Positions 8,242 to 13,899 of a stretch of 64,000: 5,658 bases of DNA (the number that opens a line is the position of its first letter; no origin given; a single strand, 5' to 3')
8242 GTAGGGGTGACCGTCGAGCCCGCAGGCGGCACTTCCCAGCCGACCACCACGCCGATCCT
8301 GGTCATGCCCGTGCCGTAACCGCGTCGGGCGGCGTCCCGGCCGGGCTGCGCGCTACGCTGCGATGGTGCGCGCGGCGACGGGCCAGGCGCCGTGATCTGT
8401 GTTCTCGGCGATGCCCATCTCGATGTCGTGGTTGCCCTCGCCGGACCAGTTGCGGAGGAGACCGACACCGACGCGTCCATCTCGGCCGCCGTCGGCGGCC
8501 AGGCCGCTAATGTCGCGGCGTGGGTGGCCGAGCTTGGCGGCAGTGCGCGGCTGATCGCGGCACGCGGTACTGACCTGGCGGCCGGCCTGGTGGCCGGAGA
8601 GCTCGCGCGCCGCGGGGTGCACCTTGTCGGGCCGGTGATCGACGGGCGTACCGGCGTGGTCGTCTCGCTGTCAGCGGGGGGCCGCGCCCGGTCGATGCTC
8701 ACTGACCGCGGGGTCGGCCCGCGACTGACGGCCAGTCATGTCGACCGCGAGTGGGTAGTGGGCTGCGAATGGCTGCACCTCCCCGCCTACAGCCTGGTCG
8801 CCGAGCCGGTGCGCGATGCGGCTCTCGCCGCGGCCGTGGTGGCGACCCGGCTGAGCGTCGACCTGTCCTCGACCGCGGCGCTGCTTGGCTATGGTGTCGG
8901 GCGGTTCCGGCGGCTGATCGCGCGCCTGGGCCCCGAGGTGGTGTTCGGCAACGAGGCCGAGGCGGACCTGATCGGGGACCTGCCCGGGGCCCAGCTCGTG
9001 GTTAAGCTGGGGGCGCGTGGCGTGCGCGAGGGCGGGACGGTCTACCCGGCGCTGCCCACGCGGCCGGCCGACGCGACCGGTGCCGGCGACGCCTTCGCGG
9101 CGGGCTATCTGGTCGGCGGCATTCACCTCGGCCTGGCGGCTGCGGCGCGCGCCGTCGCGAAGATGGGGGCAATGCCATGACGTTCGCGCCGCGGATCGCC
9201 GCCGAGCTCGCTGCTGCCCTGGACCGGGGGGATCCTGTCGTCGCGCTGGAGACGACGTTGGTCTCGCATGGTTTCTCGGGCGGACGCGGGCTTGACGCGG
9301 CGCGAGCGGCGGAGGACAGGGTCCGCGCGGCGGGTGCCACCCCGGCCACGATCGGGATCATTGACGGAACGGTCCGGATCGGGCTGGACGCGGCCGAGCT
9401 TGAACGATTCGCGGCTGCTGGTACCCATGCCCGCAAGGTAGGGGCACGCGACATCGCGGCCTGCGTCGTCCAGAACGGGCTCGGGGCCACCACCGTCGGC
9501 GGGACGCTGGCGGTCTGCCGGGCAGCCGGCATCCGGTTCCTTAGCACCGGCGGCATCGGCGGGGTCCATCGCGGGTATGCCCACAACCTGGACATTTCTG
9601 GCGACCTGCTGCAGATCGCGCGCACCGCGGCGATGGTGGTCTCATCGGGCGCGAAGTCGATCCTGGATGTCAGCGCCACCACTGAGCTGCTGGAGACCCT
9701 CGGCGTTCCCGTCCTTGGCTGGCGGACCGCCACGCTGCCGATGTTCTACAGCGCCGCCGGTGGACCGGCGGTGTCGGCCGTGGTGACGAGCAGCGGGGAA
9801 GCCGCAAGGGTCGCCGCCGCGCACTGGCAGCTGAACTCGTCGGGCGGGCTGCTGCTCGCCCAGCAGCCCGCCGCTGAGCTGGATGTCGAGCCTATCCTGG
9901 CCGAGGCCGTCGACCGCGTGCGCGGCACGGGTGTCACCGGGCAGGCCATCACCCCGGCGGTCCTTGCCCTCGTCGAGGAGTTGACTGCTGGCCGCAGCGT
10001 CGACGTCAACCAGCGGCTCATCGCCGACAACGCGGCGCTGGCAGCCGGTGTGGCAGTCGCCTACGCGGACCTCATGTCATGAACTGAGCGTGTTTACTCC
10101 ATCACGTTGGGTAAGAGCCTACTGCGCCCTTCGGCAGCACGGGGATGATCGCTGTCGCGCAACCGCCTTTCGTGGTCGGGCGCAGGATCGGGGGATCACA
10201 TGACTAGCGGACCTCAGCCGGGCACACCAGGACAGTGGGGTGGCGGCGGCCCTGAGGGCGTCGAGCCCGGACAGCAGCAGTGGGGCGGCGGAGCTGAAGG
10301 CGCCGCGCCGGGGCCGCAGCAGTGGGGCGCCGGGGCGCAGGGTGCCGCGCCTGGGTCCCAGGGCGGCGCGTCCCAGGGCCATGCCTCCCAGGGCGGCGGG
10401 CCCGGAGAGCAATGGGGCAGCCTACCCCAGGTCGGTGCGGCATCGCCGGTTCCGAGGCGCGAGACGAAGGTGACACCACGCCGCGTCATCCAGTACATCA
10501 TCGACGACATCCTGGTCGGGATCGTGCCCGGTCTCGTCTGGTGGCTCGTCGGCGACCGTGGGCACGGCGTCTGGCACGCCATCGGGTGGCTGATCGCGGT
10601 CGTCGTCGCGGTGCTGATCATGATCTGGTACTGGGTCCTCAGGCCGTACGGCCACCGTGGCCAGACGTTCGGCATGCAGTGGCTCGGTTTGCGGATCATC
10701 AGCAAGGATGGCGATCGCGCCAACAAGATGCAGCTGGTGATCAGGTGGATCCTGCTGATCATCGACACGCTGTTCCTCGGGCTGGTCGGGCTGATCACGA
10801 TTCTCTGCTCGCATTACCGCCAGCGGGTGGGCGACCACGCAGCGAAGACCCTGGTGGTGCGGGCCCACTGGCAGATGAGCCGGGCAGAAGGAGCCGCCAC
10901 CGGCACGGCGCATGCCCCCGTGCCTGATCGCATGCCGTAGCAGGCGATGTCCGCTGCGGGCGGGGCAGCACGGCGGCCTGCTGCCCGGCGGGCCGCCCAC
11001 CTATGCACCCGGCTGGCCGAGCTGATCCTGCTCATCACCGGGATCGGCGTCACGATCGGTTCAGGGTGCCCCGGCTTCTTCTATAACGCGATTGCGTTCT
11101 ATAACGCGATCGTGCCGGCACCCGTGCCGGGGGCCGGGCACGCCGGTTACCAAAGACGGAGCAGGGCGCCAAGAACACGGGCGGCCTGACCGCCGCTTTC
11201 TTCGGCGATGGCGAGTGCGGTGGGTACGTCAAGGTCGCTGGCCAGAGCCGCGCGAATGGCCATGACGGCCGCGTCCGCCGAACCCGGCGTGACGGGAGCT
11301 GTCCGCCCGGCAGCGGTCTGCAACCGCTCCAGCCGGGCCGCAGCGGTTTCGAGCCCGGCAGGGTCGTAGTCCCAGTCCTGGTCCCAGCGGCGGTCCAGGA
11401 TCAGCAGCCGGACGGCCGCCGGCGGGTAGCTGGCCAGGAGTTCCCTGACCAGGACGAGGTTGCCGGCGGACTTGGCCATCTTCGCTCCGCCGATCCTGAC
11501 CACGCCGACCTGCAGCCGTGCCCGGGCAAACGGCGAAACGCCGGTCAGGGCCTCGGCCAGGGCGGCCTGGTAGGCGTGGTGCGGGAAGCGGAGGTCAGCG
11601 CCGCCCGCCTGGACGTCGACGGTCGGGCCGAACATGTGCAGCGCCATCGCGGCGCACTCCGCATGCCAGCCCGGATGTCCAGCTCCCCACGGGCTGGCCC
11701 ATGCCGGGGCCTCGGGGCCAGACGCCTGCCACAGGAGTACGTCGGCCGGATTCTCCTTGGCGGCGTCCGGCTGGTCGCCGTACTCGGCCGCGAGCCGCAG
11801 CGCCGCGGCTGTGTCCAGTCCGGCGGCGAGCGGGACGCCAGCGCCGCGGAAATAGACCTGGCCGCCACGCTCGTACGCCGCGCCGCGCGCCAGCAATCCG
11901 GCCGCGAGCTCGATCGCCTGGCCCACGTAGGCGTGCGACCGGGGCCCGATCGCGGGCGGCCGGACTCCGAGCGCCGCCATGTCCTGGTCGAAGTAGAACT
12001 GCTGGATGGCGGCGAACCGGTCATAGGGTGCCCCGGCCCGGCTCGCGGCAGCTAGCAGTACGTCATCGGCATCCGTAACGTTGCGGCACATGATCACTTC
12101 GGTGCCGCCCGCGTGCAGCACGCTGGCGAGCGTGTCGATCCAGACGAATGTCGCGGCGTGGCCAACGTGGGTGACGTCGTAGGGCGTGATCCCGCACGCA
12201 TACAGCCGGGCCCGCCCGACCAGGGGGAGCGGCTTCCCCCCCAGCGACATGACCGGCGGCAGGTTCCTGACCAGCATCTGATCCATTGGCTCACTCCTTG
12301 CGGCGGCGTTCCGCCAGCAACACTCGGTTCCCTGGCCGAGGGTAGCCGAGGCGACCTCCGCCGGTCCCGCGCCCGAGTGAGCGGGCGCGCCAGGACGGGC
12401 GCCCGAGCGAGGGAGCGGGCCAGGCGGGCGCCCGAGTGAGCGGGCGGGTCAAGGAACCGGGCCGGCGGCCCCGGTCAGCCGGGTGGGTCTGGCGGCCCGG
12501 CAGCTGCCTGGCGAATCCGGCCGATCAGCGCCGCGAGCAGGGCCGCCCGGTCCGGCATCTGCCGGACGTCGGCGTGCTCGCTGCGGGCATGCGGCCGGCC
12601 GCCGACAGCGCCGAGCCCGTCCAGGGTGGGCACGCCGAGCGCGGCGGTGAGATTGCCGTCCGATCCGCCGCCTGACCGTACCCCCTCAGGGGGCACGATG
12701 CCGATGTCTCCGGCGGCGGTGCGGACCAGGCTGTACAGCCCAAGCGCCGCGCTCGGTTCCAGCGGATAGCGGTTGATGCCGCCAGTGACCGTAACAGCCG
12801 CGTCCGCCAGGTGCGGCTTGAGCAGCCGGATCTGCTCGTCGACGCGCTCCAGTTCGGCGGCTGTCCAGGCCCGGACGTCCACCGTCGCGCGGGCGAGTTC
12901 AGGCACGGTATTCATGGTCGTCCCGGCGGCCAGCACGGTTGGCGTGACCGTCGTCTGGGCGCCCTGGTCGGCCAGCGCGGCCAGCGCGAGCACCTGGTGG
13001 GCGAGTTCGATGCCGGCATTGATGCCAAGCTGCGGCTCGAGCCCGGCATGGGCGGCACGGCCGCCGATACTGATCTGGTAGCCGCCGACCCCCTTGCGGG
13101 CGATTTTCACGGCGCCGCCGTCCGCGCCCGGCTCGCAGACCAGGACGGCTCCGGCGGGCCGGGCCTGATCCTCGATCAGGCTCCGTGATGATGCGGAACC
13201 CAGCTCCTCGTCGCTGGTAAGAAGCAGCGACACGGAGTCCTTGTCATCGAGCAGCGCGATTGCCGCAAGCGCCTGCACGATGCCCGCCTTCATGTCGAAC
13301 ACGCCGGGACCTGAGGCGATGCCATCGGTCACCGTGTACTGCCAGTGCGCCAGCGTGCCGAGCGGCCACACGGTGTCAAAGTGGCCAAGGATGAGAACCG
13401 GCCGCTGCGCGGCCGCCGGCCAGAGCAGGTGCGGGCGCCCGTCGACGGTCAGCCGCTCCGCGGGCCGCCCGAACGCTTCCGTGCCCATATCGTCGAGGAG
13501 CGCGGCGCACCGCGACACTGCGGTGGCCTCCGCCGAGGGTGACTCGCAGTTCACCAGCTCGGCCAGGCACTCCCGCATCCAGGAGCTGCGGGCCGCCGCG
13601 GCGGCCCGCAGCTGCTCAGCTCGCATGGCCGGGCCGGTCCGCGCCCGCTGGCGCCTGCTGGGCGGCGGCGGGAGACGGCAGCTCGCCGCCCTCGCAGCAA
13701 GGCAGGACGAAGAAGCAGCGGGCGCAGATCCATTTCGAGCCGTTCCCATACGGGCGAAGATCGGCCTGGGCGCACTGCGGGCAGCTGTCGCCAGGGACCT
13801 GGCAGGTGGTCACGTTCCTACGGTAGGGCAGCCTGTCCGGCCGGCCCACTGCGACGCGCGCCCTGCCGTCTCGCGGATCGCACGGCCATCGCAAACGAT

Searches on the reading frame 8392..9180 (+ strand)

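Call 85: search_protein_families(library=pfam, proteins=[window:8392-9180:+], max_evalue=0.00001)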
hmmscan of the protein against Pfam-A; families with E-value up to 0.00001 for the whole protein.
window:8392-9180:+ (262 aa): 1 family
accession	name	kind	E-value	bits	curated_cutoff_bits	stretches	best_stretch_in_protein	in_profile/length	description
PF00294.29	PfkB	-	7.2e-18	65.4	25.8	1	2-258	4-285/302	pfkB family carbohydrate kinase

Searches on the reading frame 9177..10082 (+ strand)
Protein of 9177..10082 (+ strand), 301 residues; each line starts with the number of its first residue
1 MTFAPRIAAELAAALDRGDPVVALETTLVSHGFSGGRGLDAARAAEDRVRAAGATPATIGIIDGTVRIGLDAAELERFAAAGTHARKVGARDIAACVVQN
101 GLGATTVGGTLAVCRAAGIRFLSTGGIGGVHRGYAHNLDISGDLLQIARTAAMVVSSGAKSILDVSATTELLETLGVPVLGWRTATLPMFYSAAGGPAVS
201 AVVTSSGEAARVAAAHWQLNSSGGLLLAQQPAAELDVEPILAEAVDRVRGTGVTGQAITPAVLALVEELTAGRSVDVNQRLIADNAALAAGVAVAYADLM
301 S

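Call 85: search_protein_families(library=pfam, proteins=[window:9177-10082:+], max_evalue=0.00001)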
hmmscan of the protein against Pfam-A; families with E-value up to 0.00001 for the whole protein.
window:9177-10082:+ (301 aa): 1 family
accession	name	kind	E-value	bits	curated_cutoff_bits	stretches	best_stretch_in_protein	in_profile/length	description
PF04227.17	Indigoidine_A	-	2.1e-89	300.1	25.2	1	11-295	2-291/291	Indigoidine synthase A like protein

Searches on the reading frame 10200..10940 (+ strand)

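Call 85: search_protein_families(library=pfam, proteins=[window:10200-10940:+], max_evalue=0.00001)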
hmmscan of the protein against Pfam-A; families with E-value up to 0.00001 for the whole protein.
window:10200-10940:+ (246 aa): 1 family
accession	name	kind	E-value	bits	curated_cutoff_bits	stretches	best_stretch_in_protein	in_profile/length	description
PF06271.18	RDD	-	4.1e-16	59.9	24.1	1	94-216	6-137/137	RDD family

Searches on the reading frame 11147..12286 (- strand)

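Call 85: search_protein_families(library=pfam, proteins=[window:11147-12286:-], max_evalue=0.00001)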
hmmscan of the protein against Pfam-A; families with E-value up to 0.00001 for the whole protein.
window:11147-12286:- (379 aa): 1 family
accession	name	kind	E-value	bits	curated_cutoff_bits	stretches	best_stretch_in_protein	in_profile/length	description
PF01406.26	tRNA-synt_1e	-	6e-71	239.7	27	1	25-315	9-299/301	tRNA synthetases class I (C) catalytic domain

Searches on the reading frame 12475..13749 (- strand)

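Call 85: search_protein_families(library=pfam, proteins=[window:12475-13749:-], max_evalue=0.00001)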
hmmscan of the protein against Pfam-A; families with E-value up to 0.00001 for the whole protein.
window:12475-13749:- (424 aa): 2 families
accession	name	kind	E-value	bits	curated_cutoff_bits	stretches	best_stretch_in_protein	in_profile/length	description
PF01546.33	Peptidase_M20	-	1e-25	91.3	24.6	1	120-409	2-204/206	Peptidase family M20/M25/M40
PF07687.19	M20_dimer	-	1.5e-16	60.7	21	1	216-308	1-96/107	Peptidase dimerisation domain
